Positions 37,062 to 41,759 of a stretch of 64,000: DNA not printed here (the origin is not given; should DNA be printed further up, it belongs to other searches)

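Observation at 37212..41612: Symporter, serine hydrolase and NamZ(DUF1343) fused in one 1,466-aa ORF: a possible cut-and-import machine for peptidoglycan sugars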

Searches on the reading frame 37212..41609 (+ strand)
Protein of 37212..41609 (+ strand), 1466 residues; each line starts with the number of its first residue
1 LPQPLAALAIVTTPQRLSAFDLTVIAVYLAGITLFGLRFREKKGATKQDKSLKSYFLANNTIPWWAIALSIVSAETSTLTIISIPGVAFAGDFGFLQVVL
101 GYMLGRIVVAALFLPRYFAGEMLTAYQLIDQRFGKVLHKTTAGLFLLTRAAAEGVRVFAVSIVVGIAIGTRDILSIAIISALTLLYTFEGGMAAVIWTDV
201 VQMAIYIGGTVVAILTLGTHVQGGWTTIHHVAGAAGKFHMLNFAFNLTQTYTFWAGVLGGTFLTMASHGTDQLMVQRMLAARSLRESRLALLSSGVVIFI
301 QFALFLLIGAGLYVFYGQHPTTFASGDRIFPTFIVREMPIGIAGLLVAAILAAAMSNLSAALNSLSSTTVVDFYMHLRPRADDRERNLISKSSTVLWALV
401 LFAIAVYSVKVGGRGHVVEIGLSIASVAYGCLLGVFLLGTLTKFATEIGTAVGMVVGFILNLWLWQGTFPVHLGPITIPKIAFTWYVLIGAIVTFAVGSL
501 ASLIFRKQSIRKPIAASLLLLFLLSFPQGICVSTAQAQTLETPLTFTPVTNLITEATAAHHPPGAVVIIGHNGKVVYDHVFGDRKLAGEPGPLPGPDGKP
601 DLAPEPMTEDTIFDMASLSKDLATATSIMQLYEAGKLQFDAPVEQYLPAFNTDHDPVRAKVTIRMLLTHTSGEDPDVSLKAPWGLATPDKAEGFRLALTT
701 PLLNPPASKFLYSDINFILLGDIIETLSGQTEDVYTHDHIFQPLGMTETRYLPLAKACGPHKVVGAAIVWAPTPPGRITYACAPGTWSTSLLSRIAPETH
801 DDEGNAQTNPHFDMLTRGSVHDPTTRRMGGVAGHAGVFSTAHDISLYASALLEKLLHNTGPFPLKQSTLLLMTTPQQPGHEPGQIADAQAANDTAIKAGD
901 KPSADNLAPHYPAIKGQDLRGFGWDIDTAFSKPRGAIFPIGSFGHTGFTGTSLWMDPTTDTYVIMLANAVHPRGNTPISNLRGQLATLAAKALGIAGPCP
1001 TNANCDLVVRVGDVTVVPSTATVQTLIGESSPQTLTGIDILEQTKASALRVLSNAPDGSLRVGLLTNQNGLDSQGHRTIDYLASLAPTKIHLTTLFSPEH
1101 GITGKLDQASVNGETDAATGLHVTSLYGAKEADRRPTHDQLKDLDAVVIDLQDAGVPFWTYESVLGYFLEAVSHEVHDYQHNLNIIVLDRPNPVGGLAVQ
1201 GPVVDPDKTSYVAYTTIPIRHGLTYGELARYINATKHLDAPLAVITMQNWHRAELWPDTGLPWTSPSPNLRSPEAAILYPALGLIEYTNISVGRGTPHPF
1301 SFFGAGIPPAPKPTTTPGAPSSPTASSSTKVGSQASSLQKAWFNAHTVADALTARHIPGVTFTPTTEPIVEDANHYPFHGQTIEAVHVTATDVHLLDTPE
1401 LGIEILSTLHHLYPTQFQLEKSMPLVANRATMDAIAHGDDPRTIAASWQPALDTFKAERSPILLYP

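Call 5: search_protein_families(library=pfam, proteins=[window:37212-41609:+], max_evalue=0.01)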
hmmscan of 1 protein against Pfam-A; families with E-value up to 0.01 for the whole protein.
window:37212-41609:+ (1466 aa): 4 families
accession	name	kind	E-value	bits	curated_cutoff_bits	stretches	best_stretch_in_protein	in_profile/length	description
PF07075.17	NamZ_N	-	9.2e-67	224.8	26.9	1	1062-1273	1-202/203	Exo-beta-N-acetylmuramidase NamZ, N-terminal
PF00144.29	Beta-lactamase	-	8.1e-55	186.7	27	1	550-974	2-315/329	Beta-lactamase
PF00474.23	SSF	-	1.5e-37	129.9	22.8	1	55-457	1-406/406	Sodium:solute symporter family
PF20732.2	NamZ_C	-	1.3e-29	104.3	25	2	1341-1465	30-152/152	Exo-beta-N-acetylmuramidase NamZ, C-terminal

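Call 6: search_protein_families(library=ncbifam, proteins=[window:37212-41609:+], max_evalue=0.01)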
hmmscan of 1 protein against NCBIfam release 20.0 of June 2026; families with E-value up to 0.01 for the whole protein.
window:37212-41609:+ (1466 aa): 24 families
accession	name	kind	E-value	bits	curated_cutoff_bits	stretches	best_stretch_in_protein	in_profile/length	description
TIGR00813.1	sss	superfamily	5.4e-62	210.2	184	1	55-457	1-411/411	sodium/solute symporter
NF002968.0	PRK03642.1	equivalog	7.4e-37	127.2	385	2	549-764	43-255/432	penicillin binding protein PBP4B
NF007790.0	PRK10484.1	equivalog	4.4e-31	108.3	401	1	45-489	25-475/527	solute:sodium symporter family transporter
NF052559.1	MthAcHydAcmB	equivalog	4.6e-17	61.8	550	1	563-751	25-213/391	methyl acetate hydrolase AcmB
TIGR02121.1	Na_Pro_sym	equivalog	1.6e-16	60.1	515.5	1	24-467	6-439/488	sodium/proline symporter PutP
NF007943.0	PRK10662.1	equivalog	3.8e-12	45.5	266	1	608-758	80-231/380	D-alanyl-D-alanine-carboxypeptidase/endopeptidase AmpH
TIGR02119.1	panF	equivalog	7.9e-11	41.6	328.05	1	25-458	5-431/471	sodium/pantothenate symporter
NF038269.1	lipase_LipE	equivalog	9.1e-10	38.2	750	1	563-751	45-222/407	lipase LipE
NF033085.1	bla_class_C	equivalog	1.1e-08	34.2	415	1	605-749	48-183/356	class C beta-lactamase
TIGR03648.1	Na_symport_lg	subfamily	3.8e-08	32.2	320.75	1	336-469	356-485/547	VC_2705 family sodium/solute symporter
NF033698.1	blaCSA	exception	3e-07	29.7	884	1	605-673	66-130/375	CSA family class C beta-lactamase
NF033700.1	blaCMA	exception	3.8e-07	29.5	887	1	605-673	66-130/375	CMA family class C beta-lactamase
NF009622.0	PRK13128.1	equivalog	1.1e-06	27.4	443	1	561-752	21-193/518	D-aminopeptidase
NF045671.1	blaPNC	exception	1.5e-05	24.1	750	1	603-749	87-224/401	PNC family class C beta-lactamase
NF000423.2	blaSRT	exception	1.9e-05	24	860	1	605-673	68-132/378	SRT/SST family class C beta-lactamase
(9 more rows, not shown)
